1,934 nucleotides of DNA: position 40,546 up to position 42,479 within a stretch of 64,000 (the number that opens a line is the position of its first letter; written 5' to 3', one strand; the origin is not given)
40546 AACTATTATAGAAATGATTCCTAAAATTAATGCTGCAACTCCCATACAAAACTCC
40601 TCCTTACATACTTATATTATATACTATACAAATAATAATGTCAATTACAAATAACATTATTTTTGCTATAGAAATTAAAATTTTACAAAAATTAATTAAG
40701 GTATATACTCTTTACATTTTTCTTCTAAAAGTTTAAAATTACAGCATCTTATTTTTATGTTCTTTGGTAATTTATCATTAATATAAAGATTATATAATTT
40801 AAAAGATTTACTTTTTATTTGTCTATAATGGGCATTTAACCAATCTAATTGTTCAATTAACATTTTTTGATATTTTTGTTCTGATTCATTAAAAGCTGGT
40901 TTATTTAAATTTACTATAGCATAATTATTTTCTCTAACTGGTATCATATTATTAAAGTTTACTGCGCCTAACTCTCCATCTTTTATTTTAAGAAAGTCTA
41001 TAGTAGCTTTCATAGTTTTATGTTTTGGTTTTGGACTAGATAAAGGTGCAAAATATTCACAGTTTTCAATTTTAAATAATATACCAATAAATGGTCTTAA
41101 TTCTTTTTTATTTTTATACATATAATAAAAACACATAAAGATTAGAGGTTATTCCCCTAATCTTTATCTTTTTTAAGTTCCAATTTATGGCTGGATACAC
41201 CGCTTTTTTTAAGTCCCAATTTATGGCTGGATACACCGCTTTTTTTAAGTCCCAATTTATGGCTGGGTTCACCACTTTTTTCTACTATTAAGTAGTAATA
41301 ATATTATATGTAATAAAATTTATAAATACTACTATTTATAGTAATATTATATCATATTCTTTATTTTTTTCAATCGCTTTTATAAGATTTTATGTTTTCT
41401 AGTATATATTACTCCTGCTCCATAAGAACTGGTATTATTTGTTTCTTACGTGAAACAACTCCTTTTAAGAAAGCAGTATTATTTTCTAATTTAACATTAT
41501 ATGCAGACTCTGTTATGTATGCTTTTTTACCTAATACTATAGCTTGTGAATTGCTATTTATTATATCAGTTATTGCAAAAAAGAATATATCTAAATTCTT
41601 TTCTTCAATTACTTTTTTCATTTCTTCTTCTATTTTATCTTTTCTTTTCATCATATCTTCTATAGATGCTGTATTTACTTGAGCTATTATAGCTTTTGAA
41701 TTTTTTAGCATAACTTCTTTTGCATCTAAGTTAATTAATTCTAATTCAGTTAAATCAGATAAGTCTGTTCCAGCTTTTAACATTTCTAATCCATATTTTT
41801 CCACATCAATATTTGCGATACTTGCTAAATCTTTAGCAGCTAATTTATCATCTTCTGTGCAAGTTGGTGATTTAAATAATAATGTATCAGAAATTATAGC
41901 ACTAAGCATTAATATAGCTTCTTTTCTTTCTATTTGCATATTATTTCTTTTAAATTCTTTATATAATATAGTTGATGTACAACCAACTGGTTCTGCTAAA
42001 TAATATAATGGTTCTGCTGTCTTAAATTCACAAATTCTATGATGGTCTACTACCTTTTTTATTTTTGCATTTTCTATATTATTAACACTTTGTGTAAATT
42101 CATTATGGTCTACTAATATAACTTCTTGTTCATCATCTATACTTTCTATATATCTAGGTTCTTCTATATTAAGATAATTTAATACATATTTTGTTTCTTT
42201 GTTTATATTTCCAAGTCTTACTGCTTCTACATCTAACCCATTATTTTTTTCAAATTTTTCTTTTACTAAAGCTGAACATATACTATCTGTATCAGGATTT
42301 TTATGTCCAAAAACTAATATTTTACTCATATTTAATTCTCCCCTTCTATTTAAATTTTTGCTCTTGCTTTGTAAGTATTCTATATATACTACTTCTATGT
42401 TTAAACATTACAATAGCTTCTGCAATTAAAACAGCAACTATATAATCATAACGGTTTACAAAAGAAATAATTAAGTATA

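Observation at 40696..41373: Compact type III toxin-antitoxin locus: promoter, 3 x 36-nt RNA repeats, hairpin, short ToxN/AbiQ-like toxin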

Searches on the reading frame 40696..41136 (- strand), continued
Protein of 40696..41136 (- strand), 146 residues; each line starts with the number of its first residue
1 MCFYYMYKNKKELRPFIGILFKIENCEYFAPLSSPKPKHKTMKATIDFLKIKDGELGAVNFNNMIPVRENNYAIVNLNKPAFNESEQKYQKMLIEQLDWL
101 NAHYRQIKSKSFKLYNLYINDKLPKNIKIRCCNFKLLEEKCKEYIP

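Call 26: find_encoding_contigs(protein=window:40696-41136:-, flank=3000, max_places=6)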
Protein window:40696-41136:- (146 aa): 24 contigs read that carry it; 6 places shown.
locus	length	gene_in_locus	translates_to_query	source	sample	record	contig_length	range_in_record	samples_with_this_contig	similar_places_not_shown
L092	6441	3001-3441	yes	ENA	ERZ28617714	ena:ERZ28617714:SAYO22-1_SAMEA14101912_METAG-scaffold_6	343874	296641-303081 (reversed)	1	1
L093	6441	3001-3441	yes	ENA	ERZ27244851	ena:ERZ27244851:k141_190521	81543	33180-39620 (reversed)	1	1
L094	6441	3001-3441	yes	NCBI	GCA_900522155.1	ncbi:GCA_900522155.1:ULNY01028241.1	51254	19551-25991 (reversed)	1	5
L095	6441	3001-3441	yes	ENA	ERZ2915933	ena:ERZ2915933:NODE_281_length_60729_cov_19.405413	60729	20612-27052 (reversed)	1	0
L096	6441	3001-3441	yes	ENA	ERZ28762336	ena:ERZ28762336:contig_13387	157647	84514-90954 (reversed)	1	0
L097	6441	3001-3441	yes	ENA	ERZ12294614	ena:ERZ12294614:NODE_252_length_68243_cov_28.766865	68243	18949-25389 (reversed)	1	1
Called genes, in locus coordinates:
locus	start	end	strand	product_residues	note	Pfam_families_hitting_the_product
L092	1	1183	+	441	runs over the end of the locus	PF00009:GTP_EFTU, PF01926:MMR_HSR1, PF02421:FeoB_N, PF04548:AIG1 (weak), PF00009:GTP_EFTU, PF01926:MMR_HSR1, PF02421:FeoB_N, PF14714:KH_dom-like, +6 more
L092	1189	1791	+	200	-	PF02660:G3P_acyltransf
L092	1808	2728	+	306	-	PF01368:DHH, PF02833:DHHA2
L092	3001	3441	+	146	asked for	PF13958:ToxN_toxin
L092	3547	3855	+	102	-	PF13828:DUF4190 (faint)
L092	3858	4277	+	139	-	-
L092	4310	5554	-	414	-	-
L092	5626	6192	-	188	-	PF02659:Mntp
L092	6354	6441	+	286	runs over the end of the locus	PF01734:Patatin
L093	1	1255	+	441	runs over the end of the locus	PF00009:GTP_EFTU, PF01926:MMR_HSR1, PF02421:FeoB_N, PF04548:AIG1 (weak), PF00009:GTP_EFTU, PF01926:MMR_HSR1, PF02421:FeoB_N, PF14714:KH_dom-like, +6 more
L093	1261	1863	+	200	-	PF02660:G3P_acyltransf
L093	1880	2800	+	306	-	PF01368:DHH, PF02833:DHHA2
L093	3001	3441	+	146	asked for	PF13958:ToxN_toxin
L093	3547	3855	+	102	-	PF13828:DUF4190 (faint)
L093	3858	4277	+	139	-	-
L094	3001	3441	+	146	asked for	PF13958:ToxN_toxin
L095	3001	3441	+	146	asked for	PF13958:ToxN_toxin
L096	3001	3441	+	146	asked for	PF13958:ToxN_toxin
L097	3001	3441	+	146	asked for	PF13958:ToxN_toxin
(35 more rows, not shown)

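Call 37: predict_structure(alignment_id=A1)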
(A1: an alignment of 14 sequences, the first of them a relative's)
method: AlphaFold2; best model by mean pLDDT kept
length: 167 residues; sequences in the alignment: 14
mean_pLDDT: 77.0   pTM: 0.75
mean pLDDT of the five models: 77.0, 73.9, 71.2, 67.0, 62.9
residues with pLDDT >= 90: 43; 70-90: 85; 50-70: 11; < 50: 28
segments of 3 or more residues with pLDDT < 50: 31-35, 56-78
pLDDT, mean of each block of 10 residues (from residue 1): 82 90 78 60 89 58 34 41 87 88 81 83 86 89 87 92 88
secondary structure, 60 per line:
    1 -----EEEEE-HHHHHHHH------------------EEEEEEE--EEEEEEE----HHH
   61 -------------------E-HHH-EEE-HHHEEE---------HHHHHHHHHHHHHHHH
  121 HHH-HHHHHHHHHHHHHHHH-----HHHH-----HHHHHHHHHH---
elements in order: E6-10 H12-19 E38-44 E47-53 E86-88 E93-95 H105-123 H125-140 H146-149 H155-164

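Call 44: find_encoding_contigs(protein=P0026, flank=1500, max_places=2)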
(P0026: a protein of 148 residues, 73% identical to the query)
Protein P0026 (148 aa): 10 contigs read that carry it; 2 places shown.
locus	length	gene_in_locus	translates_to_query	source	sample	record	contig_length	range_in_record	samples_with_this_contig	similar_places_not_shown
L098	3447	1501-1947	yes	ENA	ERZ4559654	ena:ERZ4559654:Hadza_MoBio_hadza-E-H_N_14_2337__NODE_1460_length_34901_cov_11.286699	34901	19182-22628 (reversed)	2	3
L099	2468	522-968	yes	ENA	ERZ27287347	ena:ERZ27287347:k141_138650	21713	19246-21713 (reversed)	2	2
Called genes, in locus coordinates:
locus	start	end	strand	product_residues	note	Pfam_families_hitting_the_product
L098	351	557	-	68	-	-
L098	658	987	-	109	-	PF13936:HTH_38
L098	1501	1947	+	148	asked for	PF13958:ToxN_toxin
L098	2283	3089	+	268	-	PF07484:Collar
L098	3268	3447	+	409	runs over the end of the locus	PF01136:Peptidase_U32, PF16325:Peptidase_U32_C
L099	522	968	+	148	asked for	PF13958:ToxN_toxin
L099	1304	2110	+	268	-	PF07484:Collar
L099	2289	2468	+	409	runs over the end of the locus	PF01136:Peptidase_U32, PF16325:Peptidase_U32_C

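Call 45: find_encoding_contigs(protein=P0067, flank=1500, max_places=2)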
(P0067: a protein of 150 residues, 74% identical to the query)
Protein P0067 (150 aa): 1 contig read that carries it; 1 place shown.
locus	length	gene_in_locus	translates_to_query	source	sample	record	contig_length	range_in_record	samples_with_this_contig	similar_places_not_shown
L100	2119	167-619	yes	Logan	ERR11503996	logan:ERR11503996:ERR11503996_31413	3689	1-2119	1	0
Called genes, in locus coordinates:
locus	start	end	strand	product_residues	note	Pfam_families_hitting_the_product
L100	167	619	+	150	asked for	PF13958:ToxN_toxin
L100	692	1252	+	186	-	PF01195:Pept_tRNA_hydro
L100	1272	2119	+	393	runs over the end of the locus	PF10150:RNase_E_G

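Call 61: search_dna_similar(query=P0007, collection=phages, mode=protein, max_rows=10)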
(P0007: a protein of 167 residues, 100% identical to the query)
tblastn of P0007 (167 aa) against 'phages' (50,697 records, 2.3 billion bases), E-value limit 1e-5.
Records with a match: 5; places in all: 5; records where one place covers at least 80% of the query: 3.
Best place of each record, by identity: <60% 5.
By first word of the organism name: Clostridium 3; Clostridioides 1; Fusobacterium 1.
By host as written in the record: Clostridium botulinum type C strain C-Stockholm 2; Clostridium botulinum D str. 1873 1; - 1; Fusobacterium necrophorum subsp. necrophorum strain FN37 1.
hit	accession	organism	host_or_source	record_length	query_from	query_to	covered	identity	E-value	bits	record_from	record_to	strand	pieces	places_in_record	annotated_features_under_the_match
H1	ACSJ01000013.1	Clostridium phage D-1873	Clostridium botulinum D str. 1873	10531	3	165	98%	46.1%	7e-35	133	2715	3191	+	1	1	conserved hypothetical protein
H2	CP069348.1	Clostridioides phage pCD1602_4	water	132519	1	165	99%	40.6%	3e-33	129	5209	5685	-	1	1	record has no annotation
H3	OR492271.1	Fusobacterium phage phiFN37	Fusobacterium necrophorum subsp. ...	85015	10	165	93%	33.5%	3e-14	75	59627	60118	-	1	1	type III toxin-antitoxin system ToxN/AbiQ family toxin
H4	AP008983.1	Clostridium phage c-st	Clostridium botulinum type C strain ...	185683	110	165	34%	48.2%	6e-6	50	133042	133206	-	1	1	none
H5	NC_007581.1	Clostridium phage c-st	Clostridium botulinum type C strain ...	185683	110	165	34%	48.2%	6e-6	50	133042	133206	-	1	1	none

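Call 65: search_solved_structures(query=A1, max_evalue=0.001, show_alignments=2)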
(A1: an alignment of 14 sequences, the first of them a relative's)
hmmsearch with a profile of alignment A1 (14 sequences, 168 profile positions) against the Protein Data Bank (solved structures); distinct sequences matched with E-value up to 0.001: 4.
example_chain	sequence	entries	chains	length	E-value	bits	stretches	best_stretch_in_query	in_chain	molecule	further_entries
4ato_A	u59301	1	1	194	1e-28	103.8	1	8-167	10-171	TOXN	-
2xd0_A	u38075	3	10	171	8.7e-25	91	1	6-166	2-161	TOXN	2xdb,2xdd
7d8o_A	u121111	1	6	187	1.8e-22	83.5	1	7-166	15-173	Type III toxin-antitoxin system ToxN/AbiQ family toxin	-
4glk_A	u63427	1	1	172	8e-15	58.6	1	5-167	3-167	AbiQ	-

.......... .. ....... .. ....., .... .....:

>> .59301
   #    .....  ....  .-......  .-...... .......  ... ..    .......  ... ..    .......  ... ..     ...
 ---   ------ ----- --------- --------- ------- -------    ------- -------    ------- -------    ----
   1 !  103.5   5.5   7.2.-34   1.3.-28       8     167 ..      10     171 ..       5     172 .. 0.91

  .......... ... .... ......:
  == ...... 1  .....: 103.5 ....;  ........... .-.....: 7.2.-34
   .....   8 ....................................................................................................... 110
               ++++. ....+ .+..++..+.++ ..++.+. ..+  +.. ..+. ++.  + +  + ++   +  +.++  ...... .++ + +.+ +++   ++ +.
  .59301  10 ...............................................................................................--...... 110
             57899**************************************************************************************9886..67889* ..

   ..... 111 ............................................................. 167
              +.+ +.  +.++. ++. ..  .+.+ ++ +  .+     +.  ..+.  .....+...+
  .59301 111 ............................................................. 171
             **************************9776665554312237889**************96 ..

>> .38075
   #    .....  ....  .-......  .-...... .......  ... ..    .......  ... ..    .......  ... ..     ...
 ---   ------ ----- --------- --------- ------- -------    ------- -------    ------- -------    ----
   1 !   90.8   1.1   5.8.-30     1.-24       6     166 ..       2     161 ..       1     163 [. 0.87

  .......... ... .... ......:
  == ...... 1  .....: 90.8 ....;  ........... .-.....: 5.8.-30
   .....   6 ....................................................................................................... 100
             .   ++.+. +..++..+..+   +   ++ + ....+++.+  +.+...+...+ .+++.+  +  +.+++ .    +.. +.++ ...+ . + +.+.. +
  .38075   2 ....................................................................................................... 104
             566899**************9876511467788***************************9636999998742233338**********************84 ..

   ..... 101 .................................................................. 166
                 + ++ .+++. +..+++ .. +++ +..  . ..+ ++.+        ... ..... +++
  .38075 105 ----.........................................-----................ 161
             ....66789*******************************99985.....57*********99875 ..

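Call 68: search_protein_families(library=ncbifam, proteins=[window:40696-41136:-, P0007], max_evalue=0.001)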
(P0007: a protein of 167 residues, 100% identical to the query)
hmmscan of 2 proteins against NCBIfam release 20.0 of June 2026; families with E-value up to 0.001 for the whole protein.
window:40696-41136:- (146 aa): 0 families

P0007 (167 aa): 0 families

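Call 69: fold_search(model_id=the predicted structure, library=pdb)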
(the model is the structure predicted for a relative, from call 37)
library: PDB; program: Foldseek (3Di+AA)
matches with E <= 10: 56; with E <= 0.001: 4
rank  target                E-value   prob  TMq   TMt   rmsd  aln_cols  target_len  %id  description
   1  2xd0_A                3.2e-10  1.00  0.71  0.73   5.7       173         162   30  A processed non-coding RNA regulates a bacterial antiviral system (released 2011-01-12)
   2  7d8o_A                1.5e-09  1.00  0.72  0.73   5.5       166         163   29  Crystal structure of E. coli ToxIN type III toxin-antitoxin complex (released 2022-01-05)
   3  4ato_A                3.8e-09  1.00  0.73  0.72   5.4       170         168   30  New insights into the mechanism of bacterial Type III toxin-antitoxin systems: selective toxin inhibition by a non-cod (released 2012-12-26)
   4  4glk                  1.8e-07  1.00  0.71  0.72   5.1       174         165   24  Structure and activity of AbiQ, a lactococcal anti-phage endoribonuclease belonging to the type-III toxin-antitoxin syst (released 2013-01-16)
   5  6eri_Az               7.6e-01  0.03  0.14  0.12  20.7       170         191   14  Structure of the chloroplast ribosome with chl-RRF and hibernation-promoting factor (released 2018-04-18)
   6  6w18_D                1.9e+00  0.03  0.16  0.11  18.0       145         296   19  Structure of S. pombe Arp2/3 complex in inactive state (released 2020-08-12)
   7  1ry9_A                2.0e+00  0.02  0.13  0.15  16.3       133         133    9  Spa15, a Type III Secretion Chaperone from Shigella flexneri (released 2004-04-27)
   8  9g48_A                2.4e+00  0.07  0.23  0.31  12.3       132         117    9  Staphylococcus aureus MazF in complex with Nanobody 6 (released 2024-07-24)
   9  5t2a_N                2.4e+00  0.02  0.16  0.16  17.4       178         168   13  CryoEM structure of the Leishmania donovani 80S ribosome at 2.9 Angstrom resolution (released 2017-01-25)
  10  6oaw_A                2.9e+00  0.02  0.14  0.08  11.4       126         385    9  Crystal structure of a CRISPR Cas-related protein (released 2019-04-10)
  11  9g7k_A                3.1e+00  0.06  0.24  0.31  12.3       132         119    9  Staphylococcus aureus MazF in complex with Nanobody 12 (released 2024-07-31)
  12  9g7k_B                3.1e+00  0.06  0.24  0.32  12.1       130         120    8  Staphylococcus aureus MazF in complex with Nanobody 12 (released 2024-07-31)
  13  9e9v_p                3.2e+00  0.02  0.15  0.15  16.1       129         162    8  Structural Insights into HIV-1 Vif-Mediated Ubiquitination and Degradation of APOBEC3H (released 2026-03-11)
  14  1mp9_B                3.4e+00  0.01  0.13  0.12  20.0       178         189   12  TBP from a mesothermophilic archaeon, Sulfolobus acidocaldarius (released 2003-11-04)
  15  3tdg                  3.9e+00  0.04  0.21  0.16  12.6       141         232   13  Structural and functional characterization of Helicobacter pylori DsbG (released 2011-11-09)
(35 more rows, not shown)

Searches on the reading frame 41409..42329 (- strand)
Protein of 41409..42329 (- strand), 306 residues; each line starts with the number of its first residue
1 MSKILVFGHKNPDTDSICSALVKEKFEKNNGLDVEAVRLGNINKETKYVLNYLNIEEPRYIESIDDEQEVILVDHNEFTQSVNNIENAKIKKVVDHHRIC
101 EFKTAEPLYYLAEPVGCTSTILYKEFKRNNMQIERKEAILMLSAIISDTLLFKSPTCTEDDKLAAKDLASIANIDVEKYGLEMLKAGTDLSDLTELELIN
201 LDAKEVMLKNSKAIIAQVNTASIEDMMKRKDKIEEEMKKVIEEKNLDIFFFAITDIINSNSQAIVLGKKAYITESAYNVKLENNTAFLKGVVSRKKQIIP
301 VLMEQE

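Call 4: search_protein_families(library=pfam, proteins=[window:41409-42329:-], max_evalue=1)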
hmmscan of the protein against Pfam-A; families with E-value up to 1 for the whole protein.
window:41409-42329:- (306 aa): 2 families
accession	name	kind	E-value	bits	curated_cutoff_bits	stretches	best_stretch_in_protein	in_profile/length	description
PF02833.19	DHHA2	-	5.9e-31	107.9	27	1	182-304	2-125/126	DHHA2 domain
PF01368.27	DHH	-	1.7e-22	80.5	28.1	1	3-145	1-125/125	DHH family, N-terminal domain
